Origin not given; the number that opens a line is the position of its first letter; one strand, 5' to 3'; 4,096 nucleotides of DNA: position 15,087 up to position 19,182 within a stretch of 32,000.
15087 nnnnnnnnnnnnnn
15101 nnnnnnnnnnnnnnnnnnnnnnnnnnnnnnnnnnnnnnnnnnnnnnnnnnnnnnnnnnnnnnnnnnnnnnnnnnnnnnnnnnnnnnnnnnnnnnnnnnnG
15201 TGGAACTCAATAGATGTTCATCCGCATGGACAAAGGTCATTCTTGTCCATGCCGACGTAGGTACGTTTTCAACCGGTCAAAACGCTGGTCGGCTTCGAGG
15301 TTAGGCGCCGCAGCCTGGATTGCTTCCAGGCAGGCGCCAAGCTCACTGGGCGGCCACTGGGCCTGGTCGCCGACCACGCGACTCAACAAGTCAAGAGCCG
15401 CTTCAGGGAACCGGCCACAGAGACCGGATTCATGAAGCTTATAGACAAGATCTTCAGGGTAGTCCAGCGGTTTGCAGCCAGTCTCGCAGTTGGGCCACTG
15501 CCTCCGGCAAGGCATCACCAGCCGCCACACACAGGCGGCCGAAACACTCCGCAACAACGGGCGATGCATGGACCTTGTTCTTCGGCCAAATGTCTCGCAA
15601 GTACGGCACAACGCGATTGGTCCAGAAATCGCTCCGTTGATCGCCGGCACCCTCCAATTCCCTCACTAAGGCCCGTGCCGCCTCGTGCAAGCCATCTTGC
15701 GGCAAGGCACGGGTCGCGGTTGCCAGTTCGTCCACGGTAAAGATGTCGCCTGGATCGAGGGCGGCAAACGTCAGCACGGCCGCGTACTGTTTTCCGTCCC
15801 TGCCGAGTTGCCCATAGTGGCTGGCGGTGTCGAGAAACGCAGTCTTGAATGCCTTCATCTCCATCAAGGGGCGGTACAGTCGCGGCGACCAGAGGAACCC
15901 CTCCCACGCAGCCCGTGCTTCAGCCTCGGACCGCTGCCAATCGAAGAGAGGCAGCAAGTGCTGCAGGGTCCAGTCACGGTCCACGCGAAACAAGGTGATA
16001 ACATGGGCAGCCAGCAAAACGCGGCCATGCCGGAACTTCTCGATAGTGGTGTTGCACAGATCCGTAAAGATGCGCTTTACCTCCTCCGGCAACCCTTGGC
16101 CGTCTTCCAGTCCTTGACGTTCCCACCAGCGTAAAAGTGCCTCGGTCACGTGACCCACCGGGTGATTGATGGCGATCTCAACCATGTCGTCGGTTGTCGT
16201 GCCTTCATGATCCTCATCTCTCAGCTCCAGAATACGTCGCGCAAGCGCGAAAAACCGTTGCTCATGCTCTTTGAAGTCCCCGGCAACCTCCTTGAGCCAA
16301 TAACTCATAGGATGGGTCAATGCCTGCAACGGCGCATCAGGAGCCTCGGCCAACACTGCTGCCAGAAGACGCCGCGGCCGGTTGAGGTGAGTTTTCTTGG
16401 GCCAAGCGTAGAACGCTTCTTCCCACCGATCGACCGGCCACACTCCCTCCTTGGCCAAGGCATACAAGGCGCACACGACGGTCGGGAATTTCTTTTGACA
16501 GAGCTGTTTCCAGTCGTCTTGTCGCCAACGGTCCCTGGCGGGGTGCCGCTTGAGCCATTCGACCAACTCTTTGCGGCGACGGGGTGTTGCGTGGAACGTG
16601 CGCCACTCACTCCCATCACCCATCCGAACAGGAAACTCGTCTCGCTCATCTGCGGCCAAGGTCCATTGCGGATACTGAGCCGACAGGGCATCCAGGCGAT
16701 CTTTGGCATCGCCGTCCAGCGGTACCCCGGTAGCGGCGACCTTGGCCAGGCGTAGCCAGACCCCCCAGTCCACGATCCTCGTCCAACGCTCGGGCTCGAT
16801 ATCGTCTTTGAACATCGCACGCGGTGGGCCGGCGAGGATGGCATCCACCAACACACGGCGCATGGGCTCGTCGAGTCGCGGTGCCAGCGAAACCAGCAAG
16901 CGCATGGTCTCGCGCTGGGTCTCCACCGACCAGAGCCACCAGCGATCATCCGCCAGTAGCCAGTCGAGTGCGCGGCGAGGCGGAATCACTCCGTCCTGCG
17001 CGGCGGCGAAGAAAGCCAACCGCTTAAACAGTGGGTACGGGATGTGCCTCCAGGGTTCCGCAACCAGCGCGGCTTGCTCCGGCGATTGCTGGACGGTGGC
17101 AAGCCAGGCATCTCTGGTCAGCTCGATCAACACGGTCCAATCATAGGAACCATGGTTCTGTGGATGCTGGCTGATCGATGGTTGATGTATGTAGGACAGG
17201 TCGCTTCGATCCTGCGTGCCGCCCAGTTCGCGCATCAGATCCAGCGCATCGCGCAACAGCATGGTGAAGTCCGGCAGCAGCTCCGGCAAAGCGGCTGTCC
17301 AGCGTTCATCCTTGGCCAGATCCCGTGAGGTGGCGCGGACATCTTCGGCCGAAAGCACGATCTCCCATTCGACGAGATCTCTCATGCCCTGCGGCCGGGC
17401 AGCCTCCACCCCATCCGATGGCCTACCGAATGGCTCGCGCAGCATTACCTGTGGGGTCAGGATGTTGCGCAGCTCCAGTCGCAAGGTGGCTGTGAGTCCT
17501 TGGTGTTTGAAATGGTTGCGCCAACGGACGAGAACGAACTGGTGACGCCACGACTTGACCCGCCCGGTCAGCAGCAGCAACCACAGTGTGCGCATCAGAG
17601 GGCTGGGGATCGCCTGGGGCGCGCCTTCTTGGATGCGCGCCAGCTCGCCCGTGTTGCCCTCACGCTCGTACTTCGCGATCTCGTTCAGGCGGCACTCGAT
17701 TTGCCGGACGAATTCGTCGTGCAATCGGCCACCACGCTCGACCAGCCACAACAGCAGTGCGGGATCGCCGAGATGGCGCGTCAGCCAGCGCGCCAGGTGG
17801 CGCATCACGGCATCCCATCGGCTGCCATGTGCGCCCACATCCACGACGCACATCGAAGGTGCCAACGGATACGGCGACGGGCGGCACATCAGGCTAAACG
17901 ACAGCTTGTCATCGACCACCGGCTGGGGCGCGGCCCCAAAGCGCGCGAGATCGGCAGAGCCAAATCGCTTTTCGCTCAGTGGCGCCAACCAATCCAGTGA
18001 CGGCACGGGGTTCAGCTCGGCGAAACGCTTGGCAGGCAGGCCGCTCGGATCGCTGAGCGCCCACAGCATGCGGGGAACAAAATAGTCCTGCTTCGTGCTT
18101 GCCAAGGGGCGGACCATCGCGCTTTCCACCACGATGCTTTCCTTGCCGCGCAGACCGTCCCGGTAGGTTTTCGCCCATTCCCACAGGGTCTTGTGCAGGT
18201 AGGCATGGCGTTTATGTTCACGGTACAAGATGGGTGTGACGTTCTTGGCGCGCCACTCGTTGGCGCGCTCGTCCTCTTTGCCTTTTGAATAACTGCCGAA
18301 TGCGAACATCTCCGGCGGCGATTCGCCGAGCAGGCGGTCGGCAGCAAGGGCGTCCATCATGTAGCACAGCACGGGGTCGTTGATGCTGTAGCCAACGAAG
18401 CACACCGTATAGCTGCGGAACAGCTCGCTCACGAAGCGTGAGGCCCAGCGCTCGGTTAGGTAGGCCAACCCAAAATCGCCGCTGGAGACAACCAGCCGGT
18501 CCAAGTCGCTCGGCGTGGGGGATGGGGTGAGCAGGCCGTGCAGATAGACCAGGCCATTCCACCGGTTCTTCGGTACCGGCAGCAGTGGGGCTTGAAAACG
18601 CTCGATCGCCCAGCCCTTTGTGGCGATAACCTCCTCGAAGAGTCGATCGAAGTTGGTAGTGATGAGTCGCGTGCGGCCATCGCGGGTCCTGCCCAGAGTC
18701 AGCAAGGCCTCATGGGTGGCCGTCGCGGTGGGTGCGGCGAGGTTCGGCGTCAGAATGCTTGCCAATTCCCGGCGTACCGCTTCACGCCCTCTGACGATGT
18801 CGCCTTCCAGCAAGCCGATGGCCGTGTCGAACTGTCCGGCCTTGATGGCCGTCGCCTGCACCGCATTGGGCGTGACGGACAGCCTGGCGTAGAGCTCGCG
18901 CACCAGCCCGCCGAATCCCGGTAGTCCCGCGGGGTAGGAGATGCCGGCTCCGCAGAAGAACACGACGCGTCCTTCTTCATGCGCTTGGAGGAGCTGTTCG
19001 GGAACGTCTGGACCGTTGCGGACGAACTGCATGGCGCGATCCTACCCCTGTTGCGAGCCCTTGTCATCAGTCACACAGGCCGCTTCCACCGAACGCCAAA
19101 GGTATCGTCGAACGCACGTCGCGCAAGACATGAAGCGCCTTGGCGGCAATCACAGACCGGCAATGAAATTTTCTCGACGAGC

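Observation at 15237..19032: Stand-alone giant SIR2-domain gene with the architecture of single-protein defence sirtuins and an unassigned ~900-aa sensor-like region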

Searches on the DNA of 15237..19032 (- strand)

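Call 29: search_dna_similar(query=window:15237-19032:-, collection=ecoli_genomes, mode=distant, max_rows=8)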
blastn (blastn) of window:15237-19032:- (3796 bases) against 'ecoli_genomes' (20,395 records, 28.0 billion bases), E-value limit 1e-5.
Records with a match: 76; places in all: 77; records where one place covers at least 80% of the query: 0.
Genomes with a match: 76 of 5426; with a place that covers at least 80% of the query: 0. Places per genome that has any: lowest 1, median 1, highest 2. On chromosomes: 77 places; on plasmids: 0.
Best place of each record, by identity: 60-80% 76.
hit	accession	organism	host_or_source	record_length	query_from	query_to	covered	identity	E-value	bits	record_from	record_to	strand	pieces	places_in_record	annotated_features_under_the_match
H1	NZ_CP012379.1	Escherichia coli strain PAR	cockatoo feces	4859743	46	974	16%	69.6%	2e-41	251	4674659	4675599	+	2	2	dsr1: anti-phage defense-associated sirtuin Dsr1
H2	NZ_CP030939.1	Escherichia coli strain AMSHJX01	Giant panda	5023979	1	711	8%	77.6%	3e-34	247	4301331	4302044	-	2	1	dsr1: anti-phage defense-associated sirtuin Dsr1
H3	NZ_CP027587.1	Escherichia coli strain 2013C-4974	Homo sapiens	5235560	1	711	8%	77.6%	3e-34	247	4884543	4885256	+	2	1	SIR2 family protein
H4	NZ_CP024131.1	Escherichia coli strain 14EC007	clinical patient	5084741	1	711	8%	77.6%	3e-34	247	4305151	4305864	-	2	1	dsr1: anti-phage defense-associated sirtuin Dsr1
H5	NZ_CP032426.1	Escherichia coli strain SCEC020001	Homo sapiens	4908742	1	711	8%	77.6%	3e-34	247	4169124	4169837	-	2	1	dsr1: anti-phage defense-associated sirtuin Dsr1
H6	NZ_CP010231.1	Escherichia coli strain S30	not applicable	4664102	1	711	8%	77.6%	3e-34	247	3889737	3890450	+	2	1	dsr1: anti-phage defense-associated sirtuin Dsr1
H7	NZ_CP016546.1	Escherichia coli strain O177:H21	Homo sapiens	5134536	1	711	8%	77.6%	3e-34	247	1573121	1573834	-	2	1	dsr1: anti-phage defense-associated sirtuin Dsr1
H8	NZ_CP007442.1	Escherichia coli ACN001 strain ACN001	-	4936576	1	711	8%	77.6%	3e-34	247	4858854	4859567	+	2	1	dsr1: anti-phage defense-associated sirtuin Dsr1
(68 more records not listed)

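Call 30: get_annotated_region(hit=H2, flank=6000)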
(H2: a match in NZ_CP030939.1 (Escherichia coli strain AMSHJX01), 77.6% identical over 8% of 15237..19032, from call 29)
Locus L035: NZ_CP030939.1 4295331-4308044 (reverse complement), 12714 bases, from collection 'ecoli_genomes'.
description: Escherichia coli strain AMSHJX01 chromosome, complete genome
organism: Escherichia coli strain AMSHJX01 (NCBI taxid 562)
replicon: chromosome; assembly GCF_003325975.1
host: Giant panda; source: feces; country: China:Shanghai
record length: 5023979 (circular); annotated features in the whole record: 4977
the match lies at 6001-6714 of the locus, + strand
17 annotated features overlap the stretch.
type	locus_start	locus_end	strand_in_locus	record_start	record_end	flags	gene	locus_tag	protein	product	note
CDS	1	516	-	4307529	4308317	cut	fhuF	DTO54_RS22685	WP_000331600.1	siderophore-iron reductase FhuF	-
CDS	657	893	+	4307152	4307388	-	yjjZ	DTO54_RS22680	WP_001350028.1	DUF1435 domain-containing protein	-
tRNA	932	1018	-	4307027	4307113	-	-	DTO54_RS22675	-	tRNA-Leu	-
tRNA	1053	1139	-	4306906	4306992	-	-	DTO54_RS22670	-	tRNA-Leu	-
tRNA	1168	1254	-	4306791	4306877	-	-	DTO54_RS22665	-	tRNA-Leu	-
CDS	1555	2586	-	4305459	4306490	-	rsmC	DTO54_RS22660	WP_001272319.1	16S rRNA (guanine(1207)-N(2))-methyltransferase RsmC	-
CDS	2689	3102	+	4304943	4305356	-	holD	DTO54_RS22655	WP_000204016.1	DNA polymerase III subunit psi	-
CDS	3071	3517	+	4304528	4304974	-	rimI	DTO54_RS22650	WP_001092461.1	ribosomal protein S18-alanine N-acetyltransferase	-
CDS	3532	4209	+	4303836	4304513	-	yjjG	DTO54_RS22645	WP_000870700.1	pyrimidine 5'-nucleotidase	-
CDS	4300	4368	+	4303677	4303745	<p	-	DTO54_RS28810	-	hypothetical protein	incomplete; partial in the middle of a contig; missing C-terminus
CDS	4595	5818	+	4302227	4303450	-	-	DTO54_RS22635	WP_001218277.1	tyrosine-type recombinase/integrase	-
CDS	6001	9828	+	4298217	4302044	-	dsr1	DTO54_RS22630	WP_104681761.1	anti-phage defense-associated sirtuin Dsr1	-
CDS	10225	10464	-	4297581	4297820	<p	-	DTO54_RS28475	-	DUF551 domain-containing protein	incomplete; partial in the middle of a contig; missing N-terminus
CDS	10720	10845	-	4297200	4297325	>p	-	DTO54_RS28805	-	hypothetical protein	incomplete; partial in the middle of a contig; missing C-terminus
CDS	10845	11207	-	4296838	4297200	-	-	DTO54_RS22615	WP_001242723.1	phage protein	-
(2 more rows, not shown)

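Call 31: get_annotated_region(hit=H1, flank=6000)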
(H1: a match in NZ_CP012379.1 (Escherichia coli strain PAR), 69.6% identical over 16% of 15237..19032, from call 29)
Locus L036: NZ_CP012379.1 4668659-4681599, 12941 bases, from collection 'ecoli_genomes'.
description: Escherichia coli strain PAR chromosome, complete genome
organism: Escherichia coli strain PAR (NCBI taxid 562)
replicon: chromosome; assembly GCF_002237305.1
host: -; source: cockatoo feces; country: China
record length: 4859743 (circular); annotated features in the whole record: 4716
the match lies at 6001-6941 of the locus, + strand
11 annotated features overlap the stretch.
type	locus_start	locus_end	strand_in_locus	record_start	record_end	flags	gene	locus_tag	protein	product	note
CDS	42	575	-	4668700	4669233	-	-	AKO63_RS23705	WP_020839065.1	hypothetical protein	-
CDS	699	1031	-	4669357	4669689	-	-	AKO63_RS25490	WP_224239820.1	hypothetical protein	-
CDS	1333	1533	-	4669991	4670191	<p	-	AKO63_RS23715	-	helix-turn-helix transcriptional regulator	incomplete; partial in the middle of a contig; missing C-terminus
CDS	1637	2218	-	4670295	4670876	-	-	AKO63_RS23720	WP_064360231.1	inovirus-type Gp2 protein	-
CDS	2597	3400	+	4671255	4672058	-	-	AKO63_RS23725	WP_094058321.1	hypothetical protein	-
CDS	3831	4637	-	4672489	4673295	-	-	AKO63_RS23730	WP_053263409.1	GIY-YIG nuclease family protein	-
CDS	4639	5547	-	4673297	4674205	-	-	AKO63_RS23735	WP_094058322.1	hypothetical protein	-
CDS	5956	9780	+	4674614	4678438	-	dsr1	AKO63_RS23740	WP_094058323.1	anti-phage defense-associated sirtuin Dsr1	-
CDS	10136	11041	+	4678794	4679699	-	-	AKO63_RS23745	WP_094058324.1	hypothetical protein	-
CDS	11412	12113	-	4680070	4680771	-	-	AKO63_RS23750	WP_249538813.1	TOPRIM nucleotidyl transferase/hydrolase domain-containing protein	-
CDS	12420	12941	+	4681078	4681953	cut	-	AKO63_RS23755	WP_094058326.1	GTPase family protein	-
